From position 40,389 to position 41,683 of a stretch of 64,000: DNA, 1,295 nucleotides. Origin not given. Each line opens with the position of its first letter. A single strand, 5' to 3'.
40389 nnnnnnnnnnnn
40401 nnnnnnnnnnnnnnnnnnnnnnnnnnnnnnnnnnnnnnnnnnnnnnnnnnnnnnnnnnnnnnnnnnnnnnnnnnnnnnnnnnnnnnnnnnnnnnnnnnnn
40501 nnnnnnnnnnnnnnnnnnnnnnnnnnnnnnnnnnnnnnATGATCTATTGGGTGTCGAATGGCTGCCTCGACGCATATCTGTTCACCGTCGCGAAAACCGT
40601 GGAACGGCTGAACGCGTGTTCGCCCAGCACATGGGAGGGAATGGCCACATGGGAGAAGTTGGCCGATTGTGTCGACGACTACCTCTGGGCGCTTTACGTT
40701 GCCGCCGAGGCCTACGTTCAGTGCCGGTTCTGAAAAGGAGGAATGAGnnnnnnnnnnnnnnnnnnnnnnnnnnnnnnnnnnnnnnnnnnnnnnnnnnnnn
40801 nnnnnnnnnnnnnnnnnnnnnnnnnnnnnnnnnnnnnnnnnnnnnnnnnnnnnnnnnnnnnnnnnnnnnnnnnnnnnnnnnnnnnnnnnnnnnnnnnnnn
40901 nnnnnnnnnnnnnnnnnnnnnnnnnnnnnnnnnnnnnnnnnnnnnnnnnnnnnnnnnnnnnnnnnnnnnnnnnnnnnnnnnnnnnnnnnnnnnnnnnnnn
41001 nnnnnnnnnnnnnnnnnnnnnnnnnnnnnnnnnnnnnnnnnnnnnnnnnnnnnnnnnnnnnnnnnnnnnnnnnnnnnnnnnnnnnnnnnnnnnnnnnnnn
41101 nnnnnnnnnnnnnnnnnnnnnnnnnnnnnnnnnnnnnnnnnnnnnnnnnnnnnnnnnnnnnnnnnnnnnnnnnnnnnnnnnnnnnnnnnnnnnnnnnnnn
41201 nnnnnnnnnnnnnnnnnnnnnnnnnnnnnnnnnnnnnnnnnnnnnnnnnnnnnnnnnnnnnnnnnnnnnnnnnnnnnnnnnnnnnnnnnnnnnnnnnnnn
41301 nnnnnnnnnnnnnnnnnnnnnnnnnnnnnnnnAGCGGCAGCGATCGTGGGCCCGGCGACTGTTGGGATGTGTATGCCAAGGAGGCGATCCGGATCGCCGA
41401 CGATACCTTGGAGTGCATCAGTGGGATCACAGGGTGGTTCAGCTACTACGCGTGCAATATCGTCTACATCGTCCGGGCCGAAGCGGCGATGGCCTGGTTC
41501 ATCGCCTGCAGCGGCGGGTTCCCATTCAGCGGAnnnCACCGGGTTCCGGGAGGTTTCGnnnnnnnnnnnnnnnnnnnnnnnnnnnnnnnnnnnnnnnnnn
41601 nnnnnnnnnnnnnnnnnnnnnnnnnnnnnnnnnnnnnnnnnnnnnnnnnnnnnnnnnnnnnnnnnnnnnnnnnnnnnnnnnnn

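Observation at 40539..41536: A shared C-x3-Y-x13-C / C-x3-Y-x13-C four-cysteine module in two adjacent proteins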

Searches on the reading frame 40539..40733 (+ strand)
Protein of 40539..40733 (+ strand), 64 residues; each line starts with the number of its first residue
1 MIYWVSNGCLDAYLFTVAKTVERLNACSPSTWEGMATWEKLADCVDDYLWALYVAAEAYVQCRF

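Call 6: search_protein_families(library=pfam, proteins=[window:40539-40733:+], max_evalue=1)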
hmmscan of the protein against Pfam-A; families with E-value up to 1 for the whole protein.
window:40539-40733:+ (64 aa): 0 families

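Call 7: search_protein_families(library=ncbifam, proteins=[window:40539-40733:+], max_evalue=1)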
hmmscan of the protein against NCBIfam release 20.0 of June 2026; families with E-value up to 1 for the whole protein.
window:40539-40733:+ (64 aa): 0 families

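Call 9: find_homologous_proteins(query=window:40539-40733:+, max_evalue=0.1)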
Query window:40539-40733:+ (64 aa): 1 proteins with E <= 0.1 among 1 candidates.
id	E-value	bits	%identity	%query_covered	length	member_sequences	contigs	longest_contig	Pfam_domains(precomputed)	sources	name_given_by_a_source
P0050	1.2e-37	144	100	100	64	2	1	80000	-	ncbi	-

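Call 31: find_homologous_proteins(query=A2, max_evalue=10)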
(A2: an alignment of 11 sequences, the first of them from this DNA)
Query A2 (11 sequences) (64 aa, profile of the alignment): 20 proteins with E <= 10 among 183 candidates.
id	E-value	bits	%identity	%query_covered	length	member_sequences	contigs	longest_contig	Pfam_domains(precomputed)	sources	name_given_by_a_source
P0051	1.5e-20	91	-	-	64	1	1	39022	-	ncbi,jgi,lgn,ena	-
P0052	2.6e-20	90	-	-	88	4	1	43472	-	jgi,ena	-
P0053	3.7e-20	90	-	-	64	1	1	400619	-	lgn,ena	-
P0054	5.5e-18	83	26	36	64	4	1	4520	-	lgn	-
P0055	2.9e-16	77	-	-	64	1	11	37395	-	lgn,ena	-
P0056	1.1e-15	75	-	-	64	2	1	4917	-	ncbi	-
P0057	1.3e-15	75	22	70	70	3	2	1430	-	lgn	-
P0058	2.2e-15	75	-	-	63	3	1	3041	-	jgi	jgi:hypothetical protein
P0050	4.9e-15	73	100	100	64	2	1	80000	-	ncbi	-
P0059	4.9e-14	70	46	20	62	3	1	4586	-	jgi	jgi:hypothetical protein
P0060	5.6e-13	67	-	-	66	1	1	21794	-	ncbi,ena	-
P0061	8.9e-13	66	-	-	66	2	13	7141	-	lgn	-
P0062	1.4e-5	43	22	42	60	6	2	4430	-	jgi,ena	-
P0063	7.7e-5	41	-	-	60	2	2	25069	-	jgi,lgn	jgi:hypothetical protein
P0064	9.7e-5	40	-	-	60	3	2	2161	-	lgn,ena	-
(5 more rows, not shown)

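Call 44: predict_structure(alignment_id=A4)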
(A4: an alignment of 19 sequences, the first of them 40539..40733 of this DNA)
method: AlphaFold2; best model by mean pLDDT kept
length: 64 residues; sequences in the alignment: 19
mean_pLDDT: 80.8   pTM: 0.61
mean pLDDT of the five models: 80.8, 78.6, 77.0, 76.7, 76.2
residues with pLDDT >= 90: 16; 70-90: 34; 50-70: 14; < 50: 0
segments of 3 or more residues with pLDDT < 50: none
pLDDT, mean of each block of 10 residues (from residue 1): 69 89 79 67 89 91 83
secondary structure, 60 per line:
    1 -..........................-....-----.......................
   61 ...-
elements in order: H2-27 H29-32 H38-63

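Call 52: fold_search(model_id=the predicted structure, library=pdb)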
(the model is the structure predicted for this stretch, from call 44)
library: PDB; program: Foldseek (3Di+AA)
matches with E <= 10: 254; with E <= 0.001: 0
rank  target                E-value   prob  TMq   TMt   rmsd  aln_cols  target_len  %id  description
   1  4okv_F                2.6e-01  1.00  0.77  0.74   1.6        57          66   12  Crystal structure of anopheline anti-platelet protein with Fab antibody (released 2014-04-30)
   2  2q73_D                6.3e-01  0.85  0.55  0.46   5.1        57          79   18  Crystal structure of iMazG from Vibrio DAT 722: Ctag-iMazG (P41212) (released 2007-10-09)
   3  2q73_B                6.3e-01  0.85  0.55  0.46   5.1        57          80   18  Crystal structure of iMazG from Vibrio DAT 722: Ctag-iMazG (P41212) (released 2007-10-09)
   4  2q9l_D                7.1e-01  0.84  0.55  0.47   5.1        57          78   18  Crystal structure of iMazG from Vibrio DAT 722: Ctag-iMazG (P43212) (released 2007-10-09)
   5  4okv_E                7.5e-01  0.98  0.78  0.77   1.6        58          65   12  Crystal structure of anopheline anti-platelet protein with Fab antibody (released 2014-04-30)
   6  8ib9_AH               9.1e-01  0.60  0.52  0.52   5.7        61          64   23  Respiratory complex CI:CIII2, type IB, Wild type mouse under cold temperature (released 2024-09-18)
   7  2q5z_B                9.1e-01  0.38  0.43  0.31   9.1        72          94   15  Crystal structure of iMazG from Vibrio DAT 722: Ntag-iMazG (P43212) (released 2007-10-09)
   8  2q9l_C                9.6e-01  0.77  0.54  0.46   5.2        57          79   18  Crystal structure of iMazG from Vibrio DAT 722: Ctag-iMazG (P43212) (released 2007-10-09)
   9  6ta5_D                1.2e+00  0.85  0.62  0.15   3.2        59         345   15  OprM-MexA complex from the MexAB-OprM Pseudomonas aeruginosa whole assembly reconstituted in nanodiscs (released 2020-09-16)
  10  2q73_C                1.4e+00  0.25  0.41  0.31   9.5        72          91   15  Crystal structure of iMazG from Vibrio DAT 722: Ctag-iMazG (P41212) (released 2007-10-09)
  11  2q5z_A                1.5e+00  0.57  0.50  0.37   5.0        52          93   19  Crystal structure of iMazG from Vibrio DAT 722: Ntag-iMazG (P43212) (released 2007-10-09)
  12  8d06_J                1.5e+00  0.28  0.41  0.40   4.9        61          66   15  Hallucinated C3 protein assembly HALC3_104 (released 2022-09-28)
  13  6iok_I                1.7e+00  0.72  0.59  0.15   3.3        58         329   16  Cryo-EM structure of multidrug efflux pump MexAB-OprM (0 degree state) (released 2019-04-03)
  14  6tqj_A                1.7e+00  0.15  0.35  0.28   6.6        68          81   13  Crystal structure of the c14 ring of the F1FO ATP synthase from spinach chloroplast (released 2019-12-25)
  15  6iok_K                1.8e+00  0.75  0.61  0.15   3.2        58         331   16  Cryo-EM structure of multidrug efflux pump MexAB-OprM (0 degree state) (released 2019-04-03)
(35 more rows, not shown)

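Call 66: search_solved_structures(query=A4, max_evalue=5)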
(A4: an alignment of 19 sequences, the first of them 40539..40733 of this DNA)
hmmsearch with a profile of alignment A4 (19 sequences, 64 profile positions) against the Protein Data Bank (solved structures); distinct sequences matched with E-value up to 5: 0.

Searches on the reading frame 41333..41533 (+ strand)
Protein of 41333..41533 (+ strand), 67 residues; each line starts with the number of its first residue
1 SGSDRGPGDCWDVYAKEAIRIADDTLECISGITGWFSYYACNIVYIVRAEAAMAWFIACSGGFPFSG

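Call 54: search_protein_representatives(alignment_id=A6)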
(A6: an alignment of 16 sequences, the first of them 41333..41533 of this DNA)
Query: 16 sequences, 69 profile positions. Proteins with E-value up to 0.001 (for the whole library): 148; up to 1e-10: 73; up to 1e-30: 3. The best 148 are listed.
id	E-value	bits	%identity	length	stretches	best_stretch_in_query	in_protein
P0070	3.7e-36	139.3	-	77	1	3-69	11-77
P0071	4.1e-35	136.0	-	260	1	2-69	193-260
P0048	2.4e-33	130.3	-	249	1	2-69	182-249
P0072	1.5e-30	121.4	-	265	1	2-69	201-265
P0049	3.6e-30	120.1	-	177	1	3-69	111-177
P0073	1.6e-25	105.3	-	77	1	15-69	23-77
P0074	4.5e-24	100.6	-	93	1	19-69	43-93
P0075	9.9e-21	89.9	-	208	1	5-65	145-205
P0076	4.8e-20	87.7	-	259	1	4-65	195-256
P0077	1.5e-19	86.1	-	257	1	3-67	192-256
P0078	3.8e-19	84.8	-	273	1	5-65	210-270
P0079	4.4e-19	84.6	-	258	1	6-65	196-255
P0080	9.9e-19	83.5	-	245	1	3-68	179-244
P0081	2.3e-18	82.3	-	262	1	3-65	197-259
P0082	3.0e-18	81.9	-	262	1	4-65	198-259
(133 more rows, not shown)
